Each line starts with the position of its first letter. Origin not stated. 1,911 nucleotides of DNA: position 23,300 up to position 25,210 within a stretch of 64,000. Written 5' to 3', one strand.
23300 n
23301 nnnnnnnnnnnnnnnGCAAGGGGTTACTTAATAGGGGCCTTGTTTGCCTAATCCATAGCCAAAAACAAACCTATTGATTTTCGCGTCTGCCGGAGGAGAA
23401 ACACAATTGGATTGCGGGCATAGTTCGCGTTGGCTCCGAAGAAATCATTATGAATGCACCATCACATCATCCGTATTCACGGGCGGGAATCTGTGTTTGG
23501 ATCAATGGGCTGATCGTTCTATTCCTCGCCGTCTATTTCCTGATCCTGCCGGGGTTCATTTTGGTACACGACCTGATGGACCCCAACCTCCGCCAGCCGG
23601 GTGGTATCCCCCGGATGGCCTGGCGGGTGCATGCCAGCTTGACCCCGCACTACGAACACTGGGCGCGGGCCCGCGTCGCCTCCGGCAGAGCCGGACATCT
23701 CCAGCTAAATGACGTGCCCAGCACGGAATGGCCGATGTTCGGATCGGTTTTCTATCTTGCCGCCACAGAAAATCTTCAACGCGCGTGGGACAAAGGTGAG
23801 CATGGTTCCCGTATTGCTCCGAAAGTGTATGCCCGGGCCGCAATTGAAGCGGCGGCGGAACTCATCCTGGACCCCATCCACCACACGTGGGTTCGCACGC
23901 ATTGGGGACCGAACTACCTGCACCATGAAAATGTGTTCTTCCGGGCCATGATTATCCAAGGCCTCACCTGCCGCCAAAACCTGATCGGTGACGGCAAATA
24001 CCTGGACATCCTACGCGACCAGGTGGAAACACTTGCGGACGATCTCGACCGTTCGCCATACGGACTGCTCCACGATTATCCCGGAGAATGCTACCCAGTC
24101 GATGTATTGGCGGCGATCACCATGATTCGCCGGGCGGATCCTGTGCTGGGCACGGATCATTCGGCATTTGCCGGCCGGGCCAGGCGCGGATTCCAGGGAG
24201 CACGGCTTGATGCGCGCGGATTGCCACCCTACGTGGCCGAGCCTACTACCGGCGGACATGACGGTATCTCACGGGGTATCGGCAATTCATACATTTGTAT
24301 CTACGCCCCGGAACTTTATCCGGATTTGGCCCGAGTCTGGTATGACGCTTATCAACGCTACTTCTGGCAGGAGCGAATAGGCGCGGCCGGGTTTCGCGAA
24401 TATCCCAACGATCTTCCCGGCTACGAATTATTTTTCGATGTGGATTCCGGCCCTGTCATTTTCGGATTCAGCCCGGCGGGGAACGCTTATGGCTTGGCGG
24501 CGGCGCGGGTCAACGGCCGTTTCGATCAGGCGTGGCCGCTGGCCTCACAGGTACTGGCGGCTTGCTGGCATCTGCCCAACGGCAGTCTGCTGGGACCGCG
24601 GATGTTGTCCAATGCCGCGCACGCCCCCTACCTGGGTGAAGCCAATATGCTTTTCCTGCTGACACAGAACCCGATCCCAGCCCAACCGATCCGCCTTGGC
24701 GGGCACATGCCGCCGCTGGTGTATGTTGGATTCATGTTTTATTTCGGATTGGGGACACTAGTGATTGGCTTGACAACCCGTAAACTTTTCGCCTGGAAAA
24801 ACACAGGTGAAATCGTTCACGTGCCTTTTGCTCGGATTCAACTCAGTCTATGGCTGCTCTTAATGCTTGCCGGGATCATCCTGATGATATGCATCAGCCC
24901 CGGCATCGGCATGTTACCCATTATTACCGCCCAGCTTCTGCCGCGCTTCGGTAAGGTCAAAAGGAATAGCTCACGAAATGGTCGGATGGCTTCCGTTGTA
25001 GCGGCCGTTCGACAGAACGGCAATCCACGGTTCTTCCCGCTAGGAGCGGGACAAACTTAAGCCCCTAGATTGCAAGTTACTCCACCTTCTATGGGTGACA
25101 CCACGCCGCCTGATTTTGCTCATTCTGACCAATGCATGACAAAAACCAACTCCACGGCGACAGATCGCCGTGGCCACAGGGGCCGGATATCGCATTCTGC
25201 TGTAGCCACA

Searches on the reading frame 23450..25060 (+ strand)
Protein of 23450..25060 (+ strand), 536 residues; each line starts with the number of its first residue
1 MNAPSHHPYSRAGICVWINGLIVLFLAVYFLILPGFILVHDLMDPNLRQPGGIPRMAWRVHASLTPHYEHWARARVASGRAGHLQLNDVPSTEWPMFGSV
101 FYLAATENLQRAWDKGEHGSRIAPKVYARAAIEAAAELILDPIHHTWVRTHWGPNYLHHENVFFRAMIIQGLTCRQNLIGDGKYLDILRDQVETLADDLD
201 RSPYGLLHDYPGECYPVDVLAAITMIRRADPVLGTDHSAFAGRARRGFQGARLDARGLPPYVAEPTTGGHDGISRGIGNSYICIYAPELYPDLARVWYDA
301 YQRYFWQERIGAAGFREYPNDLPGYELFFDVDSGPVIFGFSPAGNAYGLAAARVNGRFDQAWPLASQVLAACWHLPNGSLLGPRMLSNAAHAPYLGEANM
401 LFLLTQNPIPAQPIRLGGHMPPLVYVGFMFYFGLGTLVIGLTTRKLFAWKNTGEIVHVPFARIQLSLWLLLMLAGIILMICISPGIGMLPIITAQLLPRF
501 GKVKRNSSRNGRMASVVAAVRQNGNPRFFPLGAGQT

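Call 15: search_protein_families(library=ncbifam, proteins=[window:23450-25060:+], max_evalue=0.01)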
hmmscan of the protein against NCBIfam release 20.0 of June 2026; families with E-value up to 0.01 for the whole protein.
window:23450-25060:+ (536 aa): 0 families

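Call 37: search_protein_families(library=pfam, proteins=[window:23450-25060:+], max_evalue=10)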
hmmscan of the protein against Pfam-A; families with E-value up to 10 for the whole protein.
window:23450-25060:+ (536 aa): 0 families

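Call 47: search_solved_structures(query=A5, max_evalue=1)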
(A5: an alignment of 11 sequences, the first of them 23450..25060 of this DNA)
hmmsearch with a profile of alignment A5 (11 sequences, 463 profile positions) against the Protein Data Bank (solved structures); distinct sequences matched with E-value up to 1: 8.
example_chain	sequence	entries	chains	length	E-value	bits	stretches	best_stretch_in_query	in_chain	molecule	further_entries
6t9h_A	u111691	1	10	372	6.6e-18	68.1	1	135-385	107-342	Linalool dehydratase-isomerase protein LDI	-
7ad2_A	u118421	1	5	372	1.4e-17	67.1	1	102-384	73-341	Linalool dehydratase/isomerase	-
6tft_A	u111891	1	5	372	2e-17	66.5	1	135-385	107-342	Linalool dehydratase-isomerase protein LDI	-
6thm_A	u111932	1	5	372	2.7e-17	66.1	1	135-384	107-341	Linalool dehydratase-isomerase protein LDI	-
5hlr_A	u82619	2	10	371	3.7e-17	65.6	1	135-384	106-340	Linalool dehydratase/isomerase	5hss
5g1u_A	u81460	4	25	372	3.7e-17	65.6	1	135-384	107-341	LINALOOL DEHYDRATASE/ISOMERASE | LINALOOL DEHYDRATASE ISOMERASE | Linalool dehydratase-isomerase protein LDI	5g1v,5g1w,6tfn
5i3t_A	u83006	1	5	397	4.5e-17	65.3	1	135-384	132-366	Linalool dehydratase/isomerase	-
6tfr_A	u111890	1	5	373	3.1e-16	62.6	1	135-384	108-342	Linalool dehydratase-isomerase protein LDI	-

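Call 49: search_protein_families(library=pfam, alignment_id=A5, max_evalue=1)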
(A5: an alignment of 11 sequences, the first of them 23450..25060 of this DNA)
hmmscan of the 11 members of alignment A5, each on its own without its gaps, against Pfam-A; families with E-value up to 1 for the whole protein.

A. member 1, window:23450-25060:+ (536 aa): 0 families

B. families by the number of members that match (of 11 scanned): 4 families
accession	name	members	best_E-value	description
PF18566.7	Ldi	5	7.2e-09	Linalool dehydratase/isomerase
PF12032.13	CLIP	1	0.087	Regulatory CLIP domain of proteinases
PF25806.1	RHH_ERCC6L2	1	0.26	ERCC6L2-like, ribbon-helix-helix domain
PF25487.1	ETR1_N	1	0.28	Ethylene receptor 1-like, N-terminal domain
